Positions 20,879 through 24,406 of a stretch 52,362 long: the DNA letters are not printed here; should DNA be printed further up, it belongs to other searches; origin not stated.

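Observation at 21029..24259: ComEC paralogue 1 has a ComEA-like HhH module inserted in its membrane domain and a degenerate metallo-beta-lactamase metal site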

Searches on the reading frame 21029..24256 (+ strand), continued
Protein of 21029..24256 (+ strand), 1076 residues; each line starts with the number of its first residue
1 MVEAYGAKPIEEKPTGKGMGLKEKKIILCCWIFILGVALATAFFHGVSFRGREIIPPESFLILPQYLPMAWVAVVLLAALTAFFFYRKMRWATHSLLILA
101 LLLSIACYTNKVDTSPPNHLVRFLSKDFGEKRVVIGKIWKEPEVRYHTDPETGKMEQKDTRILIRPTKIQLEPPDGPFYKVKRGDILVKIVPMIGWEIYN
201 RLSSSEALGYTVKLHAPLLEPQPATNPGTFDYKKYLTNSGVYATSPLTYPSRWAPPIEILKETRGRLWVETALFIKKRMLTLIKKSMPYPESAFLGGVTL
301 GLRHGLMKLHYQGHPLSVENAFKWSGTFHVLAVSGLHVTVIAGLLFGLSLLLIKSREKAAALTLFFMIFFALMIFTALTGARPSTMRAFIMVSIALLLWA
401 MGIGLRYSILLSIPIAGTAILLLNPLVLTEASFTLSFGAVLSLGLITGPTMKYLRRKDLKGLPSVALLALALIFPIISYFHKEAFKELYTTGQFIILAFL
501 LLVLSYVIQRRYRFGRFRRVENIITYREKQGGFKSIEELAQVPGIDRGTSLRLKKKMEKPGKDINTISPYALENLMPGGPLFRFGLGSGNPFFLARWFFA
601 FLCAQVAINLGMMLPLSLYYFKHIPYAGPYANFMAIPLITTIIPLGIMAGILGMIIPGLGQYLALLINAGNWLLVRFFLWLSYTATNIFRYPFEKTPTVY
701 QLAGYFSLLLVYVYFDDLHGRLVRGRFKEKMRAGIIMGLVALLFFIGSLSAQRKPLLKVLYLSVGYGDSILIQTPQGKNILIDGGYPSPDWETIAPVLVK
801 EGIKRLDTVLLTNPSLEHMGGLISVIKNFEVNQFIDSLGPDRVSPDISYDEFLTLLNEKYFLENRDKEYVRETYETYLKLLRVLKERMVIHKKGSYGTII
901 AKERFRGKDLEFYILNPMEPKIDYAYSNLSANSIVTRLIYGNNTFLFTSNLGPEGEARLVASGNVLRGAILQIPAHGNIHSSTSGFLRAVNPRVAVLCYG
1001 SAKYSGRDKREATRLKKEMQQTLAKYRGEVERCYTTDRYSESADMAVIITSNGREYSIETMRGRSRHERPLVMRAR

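Call 53: search_protein_families(library=pfam, proteins=[L009:5975-9871:+, L009:10611-11588:+, L009:4431-5756:+, L009:11631-12902:+, L009:13061-14230:+], max_evalue=0.01)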
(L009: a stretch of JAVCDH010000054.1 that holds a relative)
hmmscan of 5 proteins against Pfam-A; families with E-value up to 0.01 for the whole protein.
L009:5975-9871:+ (1299 aa): 2 families
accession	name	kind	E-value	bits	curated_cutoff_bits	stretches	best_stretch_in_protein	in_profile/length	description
PF03772.21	Competence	-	8.6e-31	107.7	23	2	414-586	2-168/270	Competence protein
PF13567.11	DUF4131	-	4.9e-10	39.8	31.6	2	318-361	119-162/165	Domain of unknown function (DUF4131)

L009:10611-11588:+ (326 aa): 2 families
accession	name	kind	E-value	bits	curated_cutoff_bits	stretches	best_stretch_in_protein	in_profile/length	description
PF00753.33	Lactamase_B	-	3e-15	57.1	22.7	1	67-257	4-177/196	Metallo-beta-lactamase superfamily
PF12706.13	Lactamase_B_2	-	1.4e-07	31.8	27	1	82-232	3-149/200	Beta-lactamase superfamily domain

L009:4431-5756:+ (442 aa): 3 families
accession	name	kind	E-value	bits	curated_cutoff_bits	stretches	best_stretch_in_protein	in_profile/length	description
PF00591.27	Glycos_transf_3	-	1.5e-49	169.4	27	1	77-304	3-251/253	Glycosyl transferase family, a/b domain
PF02885.22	Glycos_trans_3N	-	6.6e-23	80.7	26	1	6-66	3-63/63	Glycosyl transferase family, helical bundle domain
PF07831.19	PYNP_C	-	5.2e-22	77.7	27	1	345-419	1-75/75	Pyrimidine nucleoside phosphorylase C-terminal domain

L009:11631-12902:+ (424 aa): 1 family
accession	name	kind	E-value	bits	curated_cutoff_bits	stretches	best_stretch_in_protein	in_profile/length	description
PF01368.27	DHH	-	0.0015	19.3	28.1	1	88-207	4-103/125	DHH family, N-terminal domain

L009:13061-14230:+ (390 aa): 1 family
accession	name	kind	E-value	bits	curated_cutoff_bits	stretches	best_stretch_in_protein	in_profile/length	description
PF01676.23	Metalloenzyme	-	7.2e-43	147.3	24.3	1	2-376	1-251/252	Metalloenzyme superfamily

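Call 60: find_encoding_contigs(protein=P0028, flank=10000, max_places=1)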
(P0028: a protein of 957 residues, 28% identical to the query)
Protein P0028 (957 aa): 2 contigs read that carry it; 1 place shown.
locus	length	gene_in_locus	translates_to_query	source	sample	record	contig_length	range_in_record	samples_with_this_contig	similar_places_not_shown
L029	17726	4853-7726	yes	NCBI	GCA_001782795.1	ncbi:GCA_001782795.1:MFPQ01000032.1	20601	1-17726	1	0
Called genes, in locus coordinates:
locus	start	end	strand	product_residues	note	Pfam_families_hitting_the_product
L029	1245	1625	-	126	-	-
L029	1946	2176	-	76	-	-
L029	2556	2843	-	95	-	-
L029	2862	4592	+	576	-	PF12705:PDDEXK_1, PF01930:Cas_Cas4, PF12705:PDDEXK_1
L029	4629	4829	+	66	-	-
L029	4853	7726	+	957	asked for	PF13567:DUF4131, PF03772:Competence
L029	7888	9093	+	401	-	PF02321:OEP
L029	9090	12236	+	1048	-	PF00873:ACR_tran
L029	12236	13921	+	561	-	PF00999:Na_H_Exchanger, PF02254:TrkA_N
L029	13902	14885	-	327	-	PF01641:SelR, PF01625:PMSR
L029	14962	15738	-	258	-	PF00512:HisKA, PF02518:HATPase_c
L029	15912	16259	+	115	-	-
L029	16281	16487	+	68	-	-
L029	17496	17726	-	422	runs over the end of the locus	PF00989:PAS, PF08448:PAS_4, PF13188:PAS_8 (weak), PF13426:PAS_9, PF08447:PAS_3, PF01590:GAF, PF13185:GAF_2, PF08447:PAS_3, +1 more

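Call 61: find_encoding_contigs(protein=P0019, flank=10000, max_places=1)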
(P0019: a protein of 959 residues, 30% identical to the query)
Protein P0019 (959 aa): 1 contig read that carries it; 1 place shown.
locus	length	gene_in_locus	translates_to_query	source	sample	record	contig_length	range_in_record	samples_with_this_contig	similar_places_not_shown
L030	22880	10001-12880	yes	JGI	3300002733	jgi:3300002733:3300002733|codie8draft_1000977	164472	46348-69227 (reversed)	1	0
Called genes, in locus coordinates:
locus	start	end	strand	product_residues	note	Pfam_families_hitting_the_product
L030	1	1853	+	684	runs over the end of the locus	PF17764:PriA_3primeBD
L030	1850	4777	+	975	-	PF12705:PDDEXK_1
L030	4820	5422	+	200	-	PF01844:HNH, PF13395:HNH_4 (weak), PF14279:HNH_5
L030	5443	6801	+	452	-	PF00291:PALP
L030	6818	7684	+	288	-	PF00175:NAD_binding_1 (weak), PF10418:DHODB_Fe-S_bind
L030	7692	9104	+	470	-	PF14691:Fer4_20, PF07992:Pyr_redox_2, PF13450:NAD_binding_8 (weak), PF13738:Pyr_redox_3, PF00070:Pyr_redox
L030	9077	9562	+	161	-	PF01402:RHH_1 (weak), PF08753:NikR_C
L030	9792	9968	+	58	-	-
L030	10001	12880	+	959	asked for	PF13567:DUF4131, PF03772:Competence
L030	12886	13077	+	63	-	-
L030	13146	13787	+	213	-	PF12705:PDDEXK_1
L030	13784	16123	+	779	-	PF00580:UvrD-helicase, PF13245:AAA_19, PF01443:Viral_helicase1 (faint), PF13361:UvrD_C, PF13538:UvrD_C_2 (faint)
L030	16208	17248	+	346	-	PF00753:Lactamase_B, PF12706:Lactamase_B_2 (weak)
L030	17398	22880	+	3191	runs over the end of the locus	PF16656:Pur_ac_phosph_N (faint), PF10179:NDNF (faint), PF00041:fn3, PF26342:TP_1001_2nd (faint), PF00932:LTD (weak), PF13585:CHU_C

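Call 62: find_encoding_contigs(protein=P0030, flank=10000, max_places=1)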
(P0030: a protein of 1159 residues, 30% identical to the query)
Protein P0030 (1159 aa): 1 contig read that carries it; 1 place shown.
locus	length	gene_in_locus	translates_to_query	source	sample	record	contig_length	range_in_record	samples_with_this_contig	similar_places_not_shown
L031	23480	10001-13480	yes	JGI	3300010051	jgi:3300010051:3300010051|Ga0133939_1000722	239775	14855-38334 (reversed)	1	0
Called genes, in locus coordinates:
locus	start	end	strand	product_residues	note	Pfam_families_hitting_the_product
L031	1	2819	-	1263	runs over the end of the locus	PF00873:ACR_tran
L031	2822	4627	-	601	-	PF19335:HMBD, PF25919:BSH_CusB, PF25973:BSH_CzcB (weak), PF25869:3HB_CusB (weak), PF25954:Beta-barrel_RND_2, PF19335:HMBD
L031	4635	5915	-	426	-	PF02321:OEP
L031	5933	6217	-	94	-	-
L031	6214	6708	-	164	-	PF13801:Metal_resist, PF07813:LTXXQ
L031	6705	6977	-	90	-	-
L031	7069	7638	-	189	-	PF07638:Sigma70_ECF (weak), PF04542:Sigma70_r2, PF08281:Sigma70_r4_2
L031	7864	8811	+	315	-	PF01938:TRAM, PF17876:CSD2 (faint), PF21579:PabTrmU54_TRAM_dom (faint), PF01938:TRAM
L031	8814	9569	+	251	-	PF08378:NERD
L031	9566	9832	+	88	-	-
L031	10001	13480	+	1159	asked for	PF13567:DUF4131, PF03772:Competence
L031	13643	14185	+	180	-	PF01965:DJ-1_PfpI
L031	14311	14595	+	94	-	PF00216:Bac_DNA_binding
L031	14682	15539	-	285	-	PF01557:FAA_hydrolase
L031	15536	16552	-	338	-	PF11858:DUF3378 (weak), PF01351:RNase_HII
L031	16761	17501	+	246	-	-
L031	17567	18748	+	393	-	PF13505:OMP_b-brl (faint), PF10082:BBP2_2, PF04575:SlipAM (faint)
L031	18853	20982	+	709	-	PF02706:Wzz, PF13807:GNVR (weak), PF01656:CbiA, PF10609:ParA, PF13614:AAA_31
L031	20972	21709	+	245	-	PF02563:Poly_export, PF10531:SLBB, PF22461:SLBB_2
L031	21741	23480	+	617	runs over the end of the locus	PF04932:Wzy_C, PF00515:TPR_1 (faint), PF07719:TPR_2 (faint), PF13181:TPR_8 (faint), PF13414:TPR_11 (faint), PF13424:TPR_12 (faint), PF13428:TPR_14 (faint), PF13432:TPR_16 (weak), +2 more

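Call 82: find_encoding_contigs(protein=P0008, flank=3000, max_places=2)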
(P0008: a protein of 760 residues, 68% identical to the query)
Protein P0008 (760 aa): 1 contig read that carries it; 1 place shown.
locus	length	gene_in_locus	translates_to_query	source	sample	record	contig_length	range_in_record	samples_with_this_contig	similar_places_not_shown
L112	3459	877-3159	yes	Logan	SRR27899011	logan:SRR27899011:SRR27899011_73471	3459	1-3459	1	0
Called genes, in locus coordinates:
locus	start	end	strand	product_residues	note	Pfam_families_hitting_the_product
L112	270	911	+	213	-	PF13567:DUF4131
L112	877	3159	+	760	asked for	PF03772:Competence, PF00753:Lactamase_B (weak)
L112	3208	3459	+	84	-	?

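Call 83: find_encoding_contigs(protein=P0006, flank=3000, max_places=2)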
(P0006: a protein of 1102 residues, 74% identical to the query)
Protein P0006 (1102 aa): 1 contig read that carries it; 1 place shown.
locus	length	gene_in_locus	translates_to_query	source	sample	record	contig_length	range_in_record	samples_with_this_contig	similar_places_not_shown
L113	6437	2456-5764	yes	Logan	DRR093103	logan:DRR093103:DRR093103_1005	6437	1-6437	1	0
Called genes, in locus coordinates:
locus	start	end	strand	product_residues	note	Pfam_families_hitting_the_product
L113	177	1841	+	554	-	PF01930:Cas_Cas4 (faint), PF12705:PDDEXK_1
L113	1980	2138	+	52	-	-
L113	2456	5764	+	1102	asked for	PF13567:DUF4131, PF03772:Competence, PF12836:HHH_3, PF03772:Competence, PF00753:Lactamase_B (weak)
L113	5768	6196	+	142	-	-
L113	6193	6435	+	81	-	?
